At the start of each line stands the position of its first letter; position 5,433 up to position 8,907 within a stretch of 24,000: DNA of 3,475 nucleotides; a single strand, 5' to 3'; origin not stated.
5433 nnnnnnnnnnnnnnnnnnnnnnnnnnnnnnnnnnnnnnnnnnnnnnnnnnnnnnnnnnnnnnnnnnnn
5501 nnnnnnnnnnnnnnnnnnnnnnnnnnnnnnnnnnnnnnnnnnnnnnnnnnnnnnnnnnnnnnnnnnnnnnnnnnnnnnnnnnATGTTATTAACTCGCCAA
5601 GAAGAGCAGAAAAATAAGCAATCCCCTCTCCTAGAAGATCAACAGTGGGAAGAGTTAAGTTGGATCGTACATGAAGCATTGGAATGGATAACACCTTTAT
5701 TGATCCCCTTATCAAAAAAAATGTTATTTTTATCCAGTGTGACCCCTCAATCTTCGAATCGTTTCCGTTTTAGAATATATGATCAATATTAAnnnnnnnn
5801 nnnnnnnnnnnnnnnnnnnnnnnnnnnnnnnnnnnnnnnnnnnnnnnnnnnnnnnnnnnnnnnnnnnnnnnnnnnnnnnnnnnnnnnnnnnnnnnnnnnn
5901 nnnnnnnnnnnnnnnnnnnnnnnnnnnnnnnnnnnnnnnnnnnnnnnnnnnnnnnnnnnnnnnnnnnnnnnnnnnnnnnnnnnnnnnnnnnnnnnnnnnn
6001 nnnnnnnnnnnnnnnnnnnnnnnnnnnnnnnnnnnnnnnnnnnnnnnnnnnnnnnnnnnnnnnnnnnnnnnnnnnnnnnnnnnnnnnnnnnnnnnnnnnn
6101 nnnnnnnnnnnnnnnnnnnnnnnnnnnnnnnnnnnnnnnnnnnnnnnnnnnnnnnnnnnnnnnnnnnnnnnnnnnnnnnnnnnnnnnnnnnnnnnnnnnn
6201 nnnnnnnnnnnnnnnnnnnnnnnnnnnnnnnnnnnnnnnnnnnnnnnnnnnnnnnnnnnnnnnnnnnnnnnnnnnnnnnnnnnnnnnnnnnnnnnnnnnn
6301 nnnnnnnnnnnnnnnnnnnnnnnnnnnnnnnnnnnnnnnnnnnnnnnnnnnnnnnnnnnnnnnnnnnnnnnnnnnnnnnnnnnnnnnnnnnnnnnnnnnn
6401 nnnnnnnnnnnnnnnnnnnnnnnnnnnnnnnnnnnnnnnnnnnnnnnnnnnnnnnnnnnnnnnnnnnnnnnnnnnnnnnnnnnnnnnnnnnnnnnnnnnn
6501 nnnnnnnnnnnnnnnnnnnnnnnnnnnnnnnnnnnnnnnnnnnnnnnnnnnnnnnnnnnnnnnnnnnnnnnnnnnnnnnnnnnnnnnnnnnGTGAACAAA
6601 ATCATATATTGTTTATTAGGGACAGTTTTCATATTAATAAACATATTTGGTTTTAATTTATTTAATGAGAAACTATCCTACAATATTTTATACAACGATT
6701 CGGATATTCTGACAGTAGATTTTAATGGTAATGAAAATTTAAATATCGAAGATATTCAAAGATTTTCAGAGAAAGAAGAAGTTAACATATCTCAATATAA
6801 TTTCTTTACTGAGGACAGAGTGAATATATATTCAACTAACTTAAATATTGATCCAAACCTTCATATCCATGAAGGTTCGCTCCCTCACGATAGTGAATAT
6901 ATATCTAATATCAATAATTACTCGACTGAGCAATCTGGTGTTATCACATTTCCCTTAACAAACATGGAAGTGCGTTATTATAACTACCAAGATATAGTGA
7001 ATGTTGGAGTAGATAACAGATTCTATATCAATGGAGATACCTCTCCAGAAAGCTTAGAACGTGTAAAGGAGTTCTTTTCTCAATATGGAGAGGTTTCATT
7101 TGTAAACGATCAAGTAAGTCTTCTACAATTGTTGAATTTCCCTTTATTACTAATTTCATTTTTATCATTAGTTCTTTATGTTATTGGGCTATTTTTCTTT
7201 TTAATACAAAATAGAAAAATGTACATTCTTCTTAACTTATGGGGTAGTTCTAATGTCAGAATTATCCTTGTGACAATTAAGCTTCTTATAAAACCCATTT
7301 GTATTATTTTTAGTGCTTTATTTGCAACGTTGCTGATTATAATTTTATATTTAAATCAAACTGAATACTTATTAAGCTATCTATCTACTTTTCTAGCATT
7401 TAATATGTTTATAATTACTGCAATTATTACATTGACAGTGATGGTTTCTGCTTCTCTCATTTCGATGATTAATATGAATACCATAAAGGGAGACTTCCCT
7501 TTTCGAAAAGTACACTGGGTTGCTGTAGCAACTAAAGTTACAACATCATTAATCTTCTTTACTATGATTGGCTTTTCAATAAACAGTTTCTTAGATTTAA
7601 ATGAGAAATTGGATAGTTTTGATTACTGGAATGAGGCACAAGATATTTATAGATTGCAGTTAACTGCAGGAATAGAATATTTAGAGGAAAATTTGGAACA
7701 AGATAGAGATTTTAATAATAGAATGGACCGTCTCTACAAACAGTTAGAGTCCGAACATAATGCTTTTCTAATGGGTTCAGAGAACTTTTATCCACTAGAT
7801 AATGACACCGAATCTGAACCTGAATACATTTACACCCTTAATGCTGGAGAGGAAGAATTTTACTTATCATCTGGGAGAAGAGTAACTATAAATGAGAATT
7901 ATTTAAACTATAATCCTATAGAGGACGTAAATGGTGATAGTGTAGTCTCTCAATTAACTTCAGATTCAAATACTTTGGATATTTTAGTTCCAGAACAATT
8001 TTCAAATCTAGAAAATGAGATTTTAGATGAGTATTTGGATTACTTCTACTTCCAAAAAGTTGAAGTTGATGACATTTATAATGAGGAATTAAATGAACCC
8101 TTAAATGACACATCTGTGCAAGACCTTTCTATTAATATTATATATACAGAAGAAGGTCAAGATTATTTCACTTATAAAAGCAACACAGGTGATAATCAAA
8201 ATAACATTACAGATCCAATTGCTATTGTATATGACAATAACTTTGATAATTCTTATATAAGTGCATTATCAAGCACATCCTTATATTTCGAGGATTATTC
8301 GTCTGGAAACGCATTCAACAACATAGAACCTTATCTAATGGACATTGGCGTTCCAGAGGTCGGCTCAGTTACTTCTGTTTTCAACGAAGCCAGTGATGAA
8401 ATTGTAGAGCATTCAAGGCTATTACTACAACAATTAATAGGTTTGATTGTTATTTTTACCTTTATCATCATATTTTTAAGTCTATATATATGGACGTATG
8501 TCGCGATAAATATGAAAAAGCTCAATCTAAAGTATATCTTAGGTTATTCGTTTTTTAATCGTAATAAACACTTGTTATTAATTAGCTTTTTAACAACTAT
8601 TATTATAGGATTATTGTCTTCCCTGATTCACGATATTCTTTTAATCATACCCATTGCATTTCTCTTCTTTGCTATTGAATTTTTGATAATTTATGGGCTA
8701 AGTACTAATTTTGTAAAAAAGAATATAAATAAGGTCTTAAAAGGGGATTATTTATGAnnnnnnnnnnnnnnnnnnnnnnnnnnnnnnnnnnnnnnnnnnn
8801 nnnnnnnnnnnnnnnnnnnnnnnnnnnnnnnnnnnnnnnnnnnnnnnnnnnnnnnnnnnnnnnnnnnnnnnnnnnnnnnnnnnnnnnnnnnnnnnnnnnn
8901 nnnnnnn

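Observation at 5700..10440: AT-rich island of about 4.7 kb carrying a complete lactococcin-972-type bacteriocin cassette in a halophile-like Bacillaceae backbone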

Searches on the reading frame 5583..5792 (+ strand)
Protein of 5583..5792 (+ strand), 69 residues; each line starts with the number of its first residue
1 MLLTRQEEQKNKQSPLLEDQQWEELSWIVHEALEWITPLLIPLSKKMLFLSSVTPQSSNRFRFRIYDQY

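Call 3: search_protein_families(library=pfam, proteins=[window:5583-5792:+], max_evalue=1)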
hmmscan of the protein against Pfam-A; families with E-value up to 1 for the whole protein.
window:5583-5792:+ (69 aa): 1 family
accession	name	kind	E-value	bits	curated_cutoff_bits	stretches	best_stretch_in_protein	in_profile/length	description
PF08863.15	YolD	-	0.00018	22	27.5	1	1-38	8-45/94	YolD-like protein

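Call 40: search_protein_families(library=ncbifam, proteins=[window:5583-5789:+], max_evalue=1)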
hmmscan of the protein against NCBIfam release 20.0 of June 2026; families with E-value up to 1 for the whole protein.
seq(69 aa): 0 families

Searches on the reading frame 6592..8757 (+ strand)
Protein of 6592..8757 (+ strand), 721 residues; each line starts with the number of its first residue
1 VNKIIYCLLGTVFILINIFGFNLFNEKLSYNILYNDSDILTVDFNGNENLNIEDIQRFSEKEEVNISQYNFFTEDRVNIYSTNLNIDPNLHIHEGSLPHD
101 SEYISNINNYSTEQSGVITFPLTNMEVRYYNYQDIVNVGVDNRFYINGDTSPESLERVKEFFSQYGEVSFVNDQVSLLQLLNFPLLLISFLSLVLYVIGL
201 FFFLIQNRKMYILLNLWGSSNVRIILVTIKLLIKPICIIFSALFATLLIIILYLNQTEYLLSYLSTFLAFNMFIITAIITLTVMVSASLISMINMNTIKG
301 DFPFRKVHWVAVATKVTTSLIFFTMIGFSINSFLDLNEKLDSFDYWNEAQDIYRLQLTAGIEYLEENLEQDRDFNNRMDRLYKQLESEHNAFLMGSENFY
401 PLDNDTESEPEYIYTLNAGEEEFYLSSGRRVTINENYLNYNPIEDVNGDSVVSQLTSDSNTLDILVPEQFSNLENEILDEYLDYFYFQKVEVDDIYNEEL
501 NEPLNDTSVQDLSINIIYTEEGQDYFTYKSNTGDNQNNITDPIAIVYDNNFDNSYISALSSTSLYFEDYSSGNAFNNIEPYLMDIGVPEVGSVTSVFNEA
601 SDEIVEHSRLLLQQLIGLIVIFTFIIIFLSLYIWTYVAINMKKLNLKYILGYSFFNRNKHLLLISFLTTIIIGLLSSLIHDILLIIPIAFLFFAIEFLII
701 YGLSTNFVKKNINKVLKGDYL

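Call 3: search_protein_families(library=pfam, proteins=[window:6592-8757:+], max_evalue=1)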
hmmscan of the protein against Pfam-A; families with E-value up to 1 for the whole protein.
window:6592-8757:+ (721 aa): 2 families
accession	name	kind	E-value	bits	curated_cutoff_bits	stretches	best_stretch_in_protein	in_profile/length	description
PF07242.16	DUF1430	-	4.3e-07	30.6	28.2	1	619-718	2-100/100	Protein of unknown function (DUF1430)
PF08777.17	RRM_3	-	0.044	14.3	22.9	1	146-172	6-32/102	RNA binding motif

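Call 4: search_protein_families(library=ncbifam, proteins=[window:6592-8757:+], max_evalue=1)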
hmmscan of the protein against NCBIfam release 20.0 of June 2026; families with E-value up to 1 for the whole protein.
window:6592-8757:+ (721 aa): 1 family
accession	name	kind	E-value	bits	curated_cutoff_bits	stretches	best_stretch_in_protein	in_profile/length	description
TIGR01654.1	bact_immun_7tm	subfamily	6.8e-57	193.4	189.35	1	1-718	1-681/681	bacteriocin-associated integral membrane protein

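Call 57: find_homologous_proteins(query=window:6592-8757:+, max_evalue=1e-20)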
Query window:6592-8757:+ (721 aa): 10 proteins with E <= 1e-20 among 8000 candidates.
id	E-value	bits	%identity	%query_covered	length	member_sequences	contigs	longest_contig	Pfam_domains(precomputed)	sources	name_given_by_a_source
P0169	0.0e+0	1551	100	100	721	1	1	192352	PF07242.17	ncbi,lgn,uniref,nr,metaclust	ncbi:DUF1430 domain-containing protein [Salsuginibacillus kocurii]|uniref:DUF1430 domain-containing 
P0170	2.7e-171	590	42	100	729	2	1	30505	PF07242.17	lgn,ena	-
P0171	9.3e-165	568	41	98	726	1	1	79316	PF07242.17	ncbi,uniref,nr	ncbi:DUF1430 domain-containing protein [Paenibacillus eucommiae]|uniref:ABC transport system permeas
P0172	6.1e-129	450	36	99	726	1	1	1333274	PF07242.17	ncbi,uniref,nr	ncbi:DUF1430 domain-containing protein [Paenibacillus nasutitermitis]|uniref:Bacteriocin-associated 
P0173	3.9e-122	427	35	99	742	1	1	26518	PF07242.17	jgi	jgi:putative ABC transport system permease protein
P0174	2.8e-95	339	30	100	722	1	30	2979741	PF07242.17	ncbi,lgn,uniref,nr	ncbi:bacteriocin-associated integral membrane family protein [Listeria monocytogenes]|uniref:Bacteri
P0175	1.4e-91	326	31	98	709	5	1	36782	PF07242.17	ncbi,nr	ncbi:DUF1430 domain-containing protein, partial [Listeria monocytogenes]|nr:DUF1430 domain-containin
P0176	2.5e-91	326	31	95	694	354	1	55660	PF07242.17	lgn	-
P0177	1.5e-63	234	30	100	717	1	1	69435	PF07242.17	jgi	-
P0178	2.6e-60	223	29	100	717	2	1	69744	PF07242.17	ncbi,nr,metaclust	ncbi:bacteriocin-associated integral membrane family protein [Clostridium taeniosporum]|nr:DUF1430 d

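Call 65: predict_structure(alignment_id=A4)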
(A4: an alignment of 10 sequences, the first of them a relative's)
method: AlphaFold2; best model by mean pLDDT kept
length: 721 residues; sequences in the alignment: 10
mean_pLDDT: 66.7   pTM: 0.59
mean pLDDT of the five models: 66.7, 60.8, 59.4, 56.8, 53.4
residues with pLDDT >= 90: 6; 70-90: 403; 50-70: 157; < 50: 155
segments of 3 or more residues with pLDDT < 50: 91-112, 295-303, 361-368, 394-441, 483-507, 522-562
pLDDT, mean of each block of 10 residues (from residue 1): 71 81 76 73 66 82 84 77 70 35 36 59 68 61 79 88 83 63 78 77 70 70 75 80 84 70 82 79 73 52 57 80 87 86 73 68 49 67 81 40 40 30 31 44 65 64 63 66 41 32 44 66 38 30 33 24 68 76 70 72 80 83 81 76 78 83 87 89 89 89 76 64 42
secondary structure, 60 per line:
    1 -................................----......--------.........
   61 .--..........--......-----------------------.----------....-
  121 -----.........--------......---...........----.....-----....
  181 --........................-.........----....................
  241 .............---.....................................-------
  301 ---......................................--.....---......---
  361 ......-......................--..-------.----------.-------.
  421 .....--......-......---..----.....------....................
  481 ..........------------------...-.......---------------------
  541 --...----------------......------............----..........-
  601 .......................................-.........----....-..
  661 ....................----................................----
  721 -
elements in order (helices of 4 or more, strands of 3 or more residues): H2-33 E38-43 H52-61 E64-73 E76-81 E116-119 E126-131 E143-148 H152-162 E167-171 H177-180 H183-206 H208-216 H221-253 H257-293 H304-341 H344-348 E352-357 H361-366 H368-389 E420-425 E428-433 H435-440 H451-454 E461-467 H468-490 E513-519 E543-545 E562-567 H574-585 E590-595 H596-599 H601-639 H641-649 H654-657 H659-680 H685-716

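Call 69: search_solved_structures(query=A4, max_evalue=1, show_alignments=2)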
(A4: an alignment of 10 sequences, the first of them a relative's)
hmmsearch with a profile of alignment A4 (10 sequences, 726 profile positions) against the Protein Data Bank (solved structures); distinct sequences matched with E-value up to 1: 0.

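Call 70: fold_search(model_id=the predicted structure, library=pdb)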
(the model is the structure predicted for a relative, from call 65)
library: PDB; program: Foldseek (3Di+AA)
matches with E <= 10: 54; with E <= 0.001: 2
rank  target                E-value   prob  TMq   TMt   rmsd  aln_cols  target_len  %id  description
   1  9ge6_A                2.4e-08  1.00  0.36  0.34  17.4       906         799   11  Structure of E. coli YbbAP (released 2025-05-28)
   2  9ge7_A                2.1e-07  1.00  0.33  0.30  18.5       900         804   10  Structure of E. coli YbbAP with bound ATP analogue (released 2025-05-28)
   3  5xu1_M                1.7e-03  0.99  0.19  0.31  17.3       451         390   12  Structure of a non-canonical ABC transporter from Streptococcus pneumoniae R6 (released 2018-01-24)
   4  5gko_A                6.6e-03  0.99  0.24  0.26  16.0       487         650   10  Crystal structure of tripartite-type ABC transporter, MacB from Acinetobacter baumannii (released 2017-11-15)
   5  8g3a_A                7.3e-03  0.94  0.25  0.28  18.8       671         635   10  BceAB-S nucleotide free TM state 1 (released 2023-06-21)
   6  5lil_A                1.4e-02  0.94  0.17  0.19  14.9       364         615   12  Structure of Aggregatibacter actinomycetemcomitans MacB bound to ATPyS (P21) (released 2017-11-15)
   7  7tcg_A                2.4e-02  0.85  0.26  0.29  19.3       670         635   11  BceAB nucleotide-free conformation (released 2022-04-06)
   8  8g4c_A                2.5e-02  0.87  0.27  0.29  18.8       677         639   10  BceABS ATPgS high res TM (released 2023-06-21)
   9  5lj7_B                3.2e-02  0.92  0.19  0.21  14.0       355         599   13  Structure of Aggregatibacter actinomycetemcomitans MacB bound to ATP (P21) (released 2017-11-15)
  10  5lj7_A                3.2e-02  0.90  0.18  0.21  14.4       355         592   13  Structure of Aggregatibacter actinomycetemcomitans MacB bound to ATP (P21) (released 2017-11-15)
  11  5xu1_S                9.3e-02  0.60  0.17  0.27  16.0       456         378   11  Structure of a non-canonical ABC transporter from Streptococcus pneumoniae R6 (released 2018-01-24)
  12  9rlc_E                1.2e-01  0.44  0.17  0.26  22.2       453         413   10  LolCDE complex with Lpp lipoprotein (released 2026-01-21)
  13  5nik_J                1.2e-01  0.77  0.24  0.26  11.7       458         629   11  Structure of the MacAB-TolC ABC-type tripartite multidrug efflux pump (released 2017-05-24)
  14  8tzk_C                1.3e-01  0.80  0.19  0.37  11.6       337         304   13  Cryo-EM structure of Vibrio cholerae FtsE/FtsX/EnvC complex, shortened (released 2023-12-20)
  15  8idb_D                1.3e-01  0.66  0.18  0.35  10.9       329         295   12  Cryo-EM structure of Mycobacterium tuberculosis FtsEX complex in peptidisc (released 2023-10-04)
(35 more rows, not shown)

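Call 78: search_dna_similar(query=window:6592-8757:+, collection=plasmids, mode=protein, max_rows=25, max_evalue=1e-10)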
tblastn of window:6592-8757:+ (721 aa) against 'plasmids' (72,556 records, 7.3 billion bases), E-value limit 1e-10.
Records with a match: 89; places in all: 93; records where one place covers at least 80% of the query: 59.
Best place of each record, by identity: <60% 89.
By first word of the organism name: Enterococcus 43; Bacillus 25; Staphylococcus 14; Lactiplantibacillus 4; Listeria 1; Clostridioides 1; Clostridium 1.
By predicted mobility (MOB-suite, as given by PLSDB): mobilizable 59; non-mobilizable 20; conjugative 10.
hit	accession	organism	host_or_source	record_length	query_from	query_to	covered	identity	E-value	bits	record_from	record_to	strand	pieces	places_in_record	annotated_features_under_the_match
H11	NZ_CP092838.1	Bacillus mycoides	whole organism,soil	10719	27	721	96%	40.8%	5e-127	424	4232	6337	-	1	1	DUF1430 domain-containing protein | ABC transporter ATP-binding protein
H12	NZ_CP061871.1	Bacillus subtilis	cell culture,tobacco leaf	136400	1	721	100%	36.8%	1e-113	385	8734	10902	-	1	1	DUF1430 domain-containing protein | ABC transporter ATP-binding protein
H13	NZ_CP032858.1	Bacillus subtilis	cell culture,Cheonggukjang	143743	1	721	100%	36.8%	1e-113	385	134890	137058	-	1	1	DUF1430 domain-containing protein | ABC transporter ATP-binding protein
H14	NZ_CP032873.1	Bacillus subtilis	cell culture,Cheonggukjang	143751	1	721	100%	36.8%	1e-113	385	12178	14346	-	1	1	DUF1430 domain-containing protein | ABC transporter ATP-binding protein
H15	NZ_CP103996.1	Bacillus subtilis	cell culture,Doenjang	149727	1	721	100%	36.8%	1e-113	385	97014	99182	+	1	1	DUF1430 domain-containing protein | ABC transporter ATP-binding protein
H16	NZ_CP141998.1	Bacillus subtilis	single cell,fermented soybean food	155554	1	721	100%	36.8%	1e-113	385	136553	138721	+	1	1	DUF1430 domain-containing protein | ABC transporter ATP-binding protein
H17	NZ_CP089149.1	Bacillus subtilis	single cell,Nuruk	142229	1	721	100%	36.6%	2e-111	379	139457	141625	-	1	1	DUF1430 domain-containing protein | ABC transporter ATP-binding protein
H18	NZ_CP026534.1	Bacillus velezensis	soybean,P\Prokaryote,fermented food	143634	1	721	100%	36.6%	2e-111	379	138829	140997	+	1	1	DUF1430 domain-containing protein | ABC transporter ATP-binding protein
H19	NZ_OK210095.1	Bacillus amyloliquefaciens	-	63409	1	719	100%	36.6%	4e-106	363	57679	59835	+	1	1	DUF1430 domain-containing protein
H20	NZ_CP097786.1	Bacillus velezensis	Cell culture,Rizosphere soil sample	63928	1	719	100%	36.6%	4e-106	363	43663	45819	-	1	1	DUF1430 domain-containing protein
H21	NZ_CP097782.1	Bacillus velezensis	Cell culture,Rizosphere soil sample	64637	1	719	100%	36.6%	4e-106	363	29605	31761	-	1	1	DUF1430 domain-containing protein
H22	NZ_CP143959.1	Bacillus amyloliquefaciens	-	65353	1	719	100%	36.3%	7e-106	362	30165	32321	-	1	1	DUF1430 domain-containing protein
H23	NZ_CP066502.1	Bacillus velezensis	Single cell,Soy sauce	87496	1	719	100%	36.3%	3e-104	358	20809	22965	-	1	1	DUF1430 domain-containing protein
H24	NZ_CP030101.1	Listeria monocytogenes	Environment,water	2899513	55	659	84%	33.3%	3e-76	275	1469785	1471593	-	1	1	none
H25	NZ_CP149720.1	Clostridioides difficile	-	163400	31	657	87%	29.8%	8e-38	159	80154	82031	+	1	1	DUF1430 domain-containing protein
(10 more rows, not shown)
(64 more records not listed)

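Call 87: get_annotated_region(hit=H12, flank=2500)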
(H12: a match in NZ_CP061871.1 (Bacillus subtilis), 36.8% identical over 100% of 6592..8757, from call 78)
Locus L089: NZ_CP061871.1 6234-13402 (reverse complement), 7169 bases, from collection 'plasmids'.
description: Bacillus subtilis strain FX-1 plasmid unnamed1, complete sequence
organism: Bacillus subtilis (NCBI taxid 1423)
taxonomy: Bacteria; Bacillota; Bacilli; Bacillales; Bacillaceae; Bacillus; Bacillus subtilis
host: -; source: cell culture,tobacco leaf; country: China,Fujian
typing (MOB-suite, as given by PLSDB): non-mobilizable
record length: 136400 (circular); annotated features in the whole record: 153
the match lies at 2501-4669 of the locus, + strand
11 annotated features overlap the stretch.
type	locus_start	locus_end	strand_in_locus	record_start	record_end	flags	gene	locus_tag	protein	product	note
CDS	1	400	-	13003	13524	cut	-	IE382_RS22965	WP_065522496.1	hypothetical protein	-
CDS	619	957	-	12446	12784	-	tnpA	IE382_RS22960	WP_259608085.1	IS200/IS605 family transposase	-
CDS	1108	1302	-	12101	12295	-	-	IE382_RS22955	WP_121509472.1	hypothetical protein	-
CDS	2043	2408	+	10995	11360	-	-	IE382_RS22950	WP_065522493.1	lactococcin 972 family bacteriocin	-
CDS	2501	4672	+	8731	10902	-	-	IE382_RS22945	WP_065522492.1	DUF1430 domain-containing protein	-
CDS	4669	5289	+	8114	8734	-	-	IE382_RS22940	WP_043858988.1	ABC transporter ATP-binding protein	-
CDS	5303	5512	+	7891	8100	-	-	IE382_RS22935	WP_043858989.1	bacteriocin-like WGxF protein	-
CDS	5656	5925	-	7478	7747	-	-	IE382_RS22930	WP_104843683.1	helix-turn-helix transcriptional regulator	-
CDS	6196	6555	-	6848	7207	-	-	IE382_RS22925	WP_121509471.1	hypothetical protein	-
CDS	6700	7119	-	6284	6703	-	-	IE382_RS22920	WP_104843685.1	hypothetical protein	-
CDS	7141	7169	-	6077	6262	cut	-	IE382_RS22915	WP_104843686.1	hypothetical protein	-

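Call 88: get_annotated_region(hit=H24, flank=2500)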
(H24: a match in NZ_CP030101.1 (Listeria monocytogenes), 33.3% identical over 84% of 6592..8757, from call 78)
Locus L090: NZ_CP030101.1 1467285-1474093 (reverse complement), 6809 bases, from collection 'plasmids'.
description: Listeria monocytogenes strain FDAARGOS_57 plasmid unnamed, complete sequence
organism: Listeria monocytogenes (NCBI taxid 1639)
taxonomy: Bacteria; Bacillota; Bacilli; Bacillales; Listeriaceae; Listeria; Listeria monocytogenes
host: -; source: Environment,water; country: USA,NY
typing (MOB-suite, as given by PLSDB): non-mobilizable
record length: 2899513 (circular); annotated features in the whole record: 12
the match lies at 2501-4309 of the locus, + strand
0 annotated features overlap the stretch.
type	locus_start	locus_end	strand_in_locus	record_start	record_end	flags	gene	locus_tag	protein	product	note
